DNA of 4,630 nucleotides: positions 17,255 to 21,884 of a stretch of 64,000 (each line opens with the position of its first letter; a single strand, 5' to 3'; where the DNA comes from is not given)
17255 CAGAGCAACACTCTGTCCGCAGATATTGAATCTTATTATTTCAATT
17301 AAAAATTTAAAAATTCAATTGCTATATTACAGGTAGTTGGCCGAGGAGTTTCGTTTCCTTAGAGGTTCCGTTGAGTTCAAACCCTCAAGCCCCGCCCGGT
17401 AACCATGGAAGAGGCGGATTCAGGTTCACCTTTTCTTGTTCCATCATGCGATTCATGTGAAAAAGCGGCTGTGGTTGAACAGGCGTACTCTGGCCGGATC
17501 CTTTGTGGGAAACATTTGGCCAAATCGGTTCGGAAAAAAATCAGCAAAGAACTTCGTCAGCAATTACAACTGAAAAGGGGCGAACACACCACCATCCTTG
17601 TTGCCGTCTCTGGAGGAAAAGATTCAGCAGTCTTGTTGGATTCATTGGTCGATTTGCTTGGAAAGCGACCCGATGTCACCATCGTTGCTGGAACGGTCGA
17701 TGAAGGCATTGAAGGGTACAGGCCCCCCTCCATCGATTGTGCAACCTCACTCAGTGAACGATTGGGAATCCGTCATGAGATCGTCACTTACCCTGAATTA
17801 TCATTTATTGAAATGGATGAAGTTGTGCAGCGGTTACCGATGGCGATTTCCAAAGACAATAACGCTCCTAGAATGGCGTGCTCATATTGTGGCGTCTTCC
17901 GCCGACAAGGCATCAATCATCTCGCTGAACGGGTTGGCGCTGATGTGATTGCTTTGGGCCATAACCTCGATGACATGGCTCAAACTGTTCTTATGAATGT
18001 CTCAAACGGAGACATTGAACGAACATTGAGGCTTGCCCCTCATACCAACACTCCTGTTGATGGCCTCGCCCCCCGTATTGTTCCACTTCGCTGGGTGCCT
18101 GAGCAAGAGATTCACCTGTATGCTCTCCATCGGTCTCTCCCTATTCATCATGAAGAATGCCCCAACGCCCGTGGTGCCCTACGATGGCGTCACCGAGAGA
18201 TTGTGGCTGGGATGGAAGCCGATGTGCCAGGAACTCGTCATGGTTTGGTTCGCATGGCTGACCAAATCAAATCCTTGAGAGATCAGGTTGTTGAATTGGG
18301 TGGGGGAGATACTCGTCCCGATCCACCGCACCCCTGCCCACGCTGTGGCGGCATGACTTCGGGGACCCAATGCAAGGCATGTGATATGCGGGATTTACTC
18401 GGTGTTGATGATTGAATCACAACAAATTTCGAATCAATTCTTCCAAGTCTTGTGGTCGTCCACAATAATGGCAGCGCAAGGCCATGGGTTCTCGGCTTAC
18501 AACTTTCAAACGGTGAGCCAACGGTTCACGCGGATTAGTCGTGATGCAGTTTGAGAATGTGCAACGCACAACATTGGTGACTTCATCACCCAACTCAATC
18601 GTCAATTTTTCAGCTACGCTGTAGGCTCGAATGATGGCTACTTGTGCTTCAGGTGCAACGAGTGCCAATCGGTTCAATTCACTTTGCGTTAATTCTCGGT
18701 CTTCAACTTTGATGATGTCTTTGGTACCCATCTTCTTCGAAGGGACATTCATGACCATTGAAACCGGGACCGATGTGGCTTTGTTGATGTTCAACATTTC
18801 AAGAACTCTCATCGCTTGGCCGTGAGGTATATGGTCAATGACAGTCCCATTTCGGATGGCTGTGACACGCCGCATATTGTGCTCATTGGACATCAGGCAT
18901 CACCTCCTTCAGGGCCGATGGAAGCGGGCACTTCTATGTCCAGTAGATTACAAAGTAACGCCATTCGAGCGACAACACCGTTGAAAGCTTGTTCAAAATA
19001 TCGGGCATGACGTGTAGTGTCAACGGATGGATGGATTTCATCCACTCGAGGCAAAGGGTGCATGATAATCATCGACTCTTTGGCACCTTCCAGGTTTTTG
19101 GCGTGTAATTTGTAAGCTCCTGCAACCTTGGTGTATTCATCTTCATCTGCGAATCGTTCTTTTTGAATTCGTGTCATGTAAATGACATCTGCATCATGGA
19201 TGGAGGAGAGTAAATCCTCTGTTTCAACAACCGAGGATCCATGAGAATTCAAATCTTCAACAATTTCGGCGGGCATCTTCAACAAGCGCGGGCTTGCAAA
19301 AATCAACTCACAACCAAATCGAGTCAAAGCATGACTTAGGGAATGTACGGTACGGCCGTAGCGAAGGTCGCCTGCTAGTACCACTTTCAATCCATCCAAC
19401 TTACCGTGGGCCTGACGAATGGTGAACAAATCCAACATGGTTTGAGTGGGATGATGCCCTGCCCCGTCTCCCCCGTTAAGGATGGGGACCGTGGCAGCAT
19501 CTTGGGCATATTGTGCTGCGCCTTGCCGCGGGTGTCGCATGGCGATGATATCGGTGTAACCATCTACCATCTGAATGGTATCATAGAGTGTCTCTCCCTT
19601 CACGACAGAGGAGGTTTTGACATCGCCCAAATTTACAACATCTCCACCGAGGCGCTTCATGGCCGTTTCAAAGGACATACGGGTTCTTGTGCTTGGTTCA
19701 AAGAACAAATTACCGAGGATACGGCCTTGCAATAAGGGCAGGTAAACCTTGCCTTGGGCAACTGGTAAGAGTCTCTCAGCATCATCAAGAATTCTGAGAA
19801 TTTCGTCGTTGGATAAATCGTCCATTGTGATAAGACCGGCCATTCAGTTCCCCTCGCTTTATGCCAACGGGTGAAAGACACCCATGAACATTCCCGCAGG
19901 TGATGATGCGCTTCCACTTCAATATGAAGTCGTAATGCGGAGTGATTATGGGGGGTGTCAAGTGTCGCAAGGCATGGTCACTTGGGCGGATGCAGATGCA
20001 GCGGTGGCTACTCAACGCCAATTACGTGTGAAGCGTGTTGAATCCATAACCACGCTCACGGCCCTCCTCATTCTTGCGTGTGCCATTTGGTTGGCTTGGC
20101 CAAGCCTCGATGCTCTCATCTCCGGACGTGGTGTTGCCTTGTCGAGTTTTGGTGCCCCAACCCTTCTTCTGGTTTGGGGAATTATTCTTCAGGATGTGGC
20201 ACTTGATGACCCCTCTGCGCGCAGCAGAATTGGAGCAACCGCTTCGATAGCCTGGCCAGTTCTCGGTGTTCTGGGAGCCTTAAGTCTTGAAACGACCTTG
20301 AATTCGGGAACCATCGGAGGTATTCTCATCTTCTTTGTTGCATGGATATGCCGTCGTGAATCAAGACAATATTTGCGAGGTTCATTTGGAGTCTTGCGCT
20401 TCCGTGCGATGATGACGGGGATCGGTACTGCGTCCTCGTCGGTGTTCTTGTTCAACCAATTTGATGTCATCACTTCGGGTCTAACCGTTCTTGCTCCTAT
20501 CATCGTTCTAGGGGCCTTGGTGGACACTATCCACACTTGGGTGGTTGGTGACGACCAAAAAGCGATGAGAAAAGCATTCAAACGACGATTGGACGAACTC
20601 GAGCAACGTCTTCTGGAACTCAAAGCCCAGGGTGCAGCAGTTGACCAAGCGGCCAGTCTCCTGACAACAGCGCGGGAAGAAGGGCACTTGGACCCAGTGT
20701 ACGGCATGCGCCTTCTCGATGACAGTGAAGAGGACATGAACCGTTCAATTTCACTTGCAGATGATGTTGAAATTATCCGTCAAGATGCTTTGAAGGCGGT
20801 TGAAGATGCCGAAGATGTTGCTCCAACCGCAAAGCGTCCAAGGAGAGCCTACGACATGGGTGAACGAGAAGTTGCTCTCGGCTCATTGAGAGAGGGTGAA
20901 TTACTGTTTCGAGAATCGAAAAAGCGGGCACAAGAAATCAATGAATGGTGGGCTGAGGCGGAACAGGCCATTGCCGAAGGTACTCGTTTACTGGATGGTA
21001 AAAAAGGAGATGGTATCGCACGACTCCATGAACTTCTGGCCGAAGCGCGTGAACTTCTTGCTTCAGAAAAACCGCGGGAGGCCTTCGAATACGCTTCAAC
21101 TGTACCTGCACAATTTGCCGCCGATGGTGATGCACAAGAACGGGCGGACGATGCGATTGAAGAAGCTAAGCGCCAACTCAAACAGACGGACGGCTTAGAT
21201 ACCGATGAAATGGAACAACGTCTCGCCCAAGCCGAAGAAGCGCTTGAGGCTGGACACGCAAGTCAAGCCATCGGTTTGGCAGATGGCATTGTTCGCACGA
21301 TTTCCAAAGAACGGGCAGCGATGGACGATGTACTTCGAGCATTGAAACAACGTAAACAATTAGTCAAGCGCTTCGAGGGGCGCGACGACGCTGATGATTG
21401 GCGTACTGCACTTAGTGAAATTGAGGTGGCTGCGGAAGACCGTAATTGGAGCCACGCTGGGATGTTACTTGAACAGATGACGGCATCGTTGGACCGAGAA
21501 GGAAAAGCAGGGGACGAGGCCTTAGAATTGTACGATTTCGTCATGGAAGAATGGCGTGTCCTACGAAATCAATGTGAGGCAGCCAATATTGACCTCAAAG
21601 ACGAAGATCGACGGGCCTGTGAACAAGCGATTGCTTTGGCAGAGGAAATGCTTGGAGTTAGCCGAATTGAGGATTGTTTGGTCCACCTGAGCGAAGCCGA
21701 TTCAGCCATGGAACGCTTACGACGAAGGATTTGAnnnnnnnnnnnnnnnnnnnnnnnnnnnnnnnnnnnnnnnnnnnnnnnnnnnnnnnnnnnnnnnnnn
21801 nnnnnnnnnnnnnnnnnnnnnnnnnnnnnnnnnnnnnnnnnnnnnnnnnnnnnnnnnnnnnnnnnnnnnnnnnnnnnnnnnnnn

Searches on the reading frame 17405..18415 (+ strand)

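Call 3: search_protein_families(library=pfam, proteins=[window:17405-18415:+], max_evalue=1)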
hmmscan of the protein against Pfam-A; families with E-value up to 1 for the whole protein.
window:17405-18415:+ (336 aa): 8 families
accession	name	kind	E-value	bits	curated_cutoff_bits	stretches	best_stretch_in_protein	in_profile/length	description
PF01171.26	ATP_bind_3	-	2.1e-10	41.1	27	1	64-243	2-159/182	PP-loop family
PF22082.2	TtuA_LIM_N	-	4.7e-05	23.8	27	1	15-38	2-25/26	2-thiouridine synthetase TtuA, N-terminal LIM domain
PF16503.10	zn-ribbon_14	-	0.002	18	34.9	1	311-328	3-20/32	Zinc-ribbon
PF17853.6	GGDEF_2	-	0.0097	16.6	24.5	1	38-106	37-104/116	GGDEF-like domain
PF00582.32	Usp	-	0.043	14.8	24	0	63-100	4-40/141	Universal stress protein family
PF03054.22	tRNA_Me_trans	-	0.082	13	20.6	1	63-188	2-128/202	tRNA methyl transferase HUP domain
PF01507.26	PAPS_reduct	-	0.21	12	22.5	1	64-137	2-67/175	Phosphoadenosine phosphosulfate reductase domain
PF06508.19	QueC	-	0.24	11.3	22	1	64-190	2-124/210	Queuosine biosynthesis protein QueC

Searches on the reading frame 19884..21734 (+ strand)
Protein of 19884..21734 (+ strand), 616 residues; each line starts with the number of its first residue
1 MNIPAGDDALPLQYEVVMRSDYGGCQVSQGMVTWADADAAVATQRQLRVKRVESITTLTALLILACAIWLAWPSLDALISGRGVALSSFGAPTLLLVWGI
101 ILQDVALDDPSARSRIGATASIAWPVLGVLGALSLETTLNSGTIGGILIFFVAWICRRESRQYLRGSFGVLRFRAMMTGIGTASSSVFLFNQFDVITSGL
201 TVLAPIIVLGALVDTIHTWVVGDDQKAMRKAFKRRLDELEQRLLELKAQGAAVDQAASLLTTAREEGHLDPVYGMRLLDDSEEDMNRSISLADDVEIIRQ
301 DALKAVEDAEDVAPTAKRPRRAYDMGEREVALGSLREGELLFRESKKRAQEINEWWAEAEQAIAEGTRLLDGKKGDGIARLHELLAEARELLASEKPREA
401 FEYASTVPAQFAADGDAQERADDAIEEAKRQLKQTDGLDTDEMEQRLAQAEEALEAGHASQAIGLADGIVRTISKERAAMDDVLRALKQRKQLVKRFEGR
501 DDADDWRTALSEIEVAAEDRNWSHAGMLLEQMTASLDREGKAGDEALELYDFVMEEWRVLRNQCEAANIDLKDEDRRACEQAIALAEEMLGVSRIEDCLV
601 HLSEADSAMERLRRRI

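Call 3: search_protein_families(library=pfam, proteins=[window:19884-21734:+], max_evalue=1)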
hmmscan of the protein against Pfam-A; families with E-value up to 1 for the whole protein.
window:19884-21734:+ (616 aa): 4 families
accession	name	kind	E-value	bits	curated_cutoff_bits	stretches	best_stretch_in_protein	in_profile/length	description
PF02561.19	FliS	-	0.084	13.6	26.7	0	507-556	33-84/115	Flagellar protein FliS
PF14276.11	DUF4363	-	0.11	12.9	27.5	0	501-537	9-45/107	Domain of unknown function (DUF4363)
PF04965.19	GPW_gp25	-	0.14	12.5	27.2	0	257-287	12-43/96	Baseplate wedge protein gp25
PF21724.2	DUF6861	-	0.42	10.5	28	1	428-497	118-186/194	Family of unknown function (DUF6861)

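Call 4: search_protein_families(library=ncbifam, proteins=[window:19884-21734:+], max_evalue=1)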
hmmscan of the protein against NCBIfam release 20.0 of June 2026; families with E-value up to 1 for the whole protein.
window:19884-21734:+ (616 aa): 2 families
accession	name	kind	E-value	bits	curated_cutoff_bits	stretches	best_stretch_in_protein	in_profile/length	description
NF006697.0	PRK09243.1-4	equivalog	0.037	12.6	776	1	240-306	295-363/488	nicotinate phosphoribosyltransferase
NF006694.0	PRK09243.1-1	equivalog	0.12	11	663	1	240-302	294-358/485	nicotinate phosphoribosyltransferase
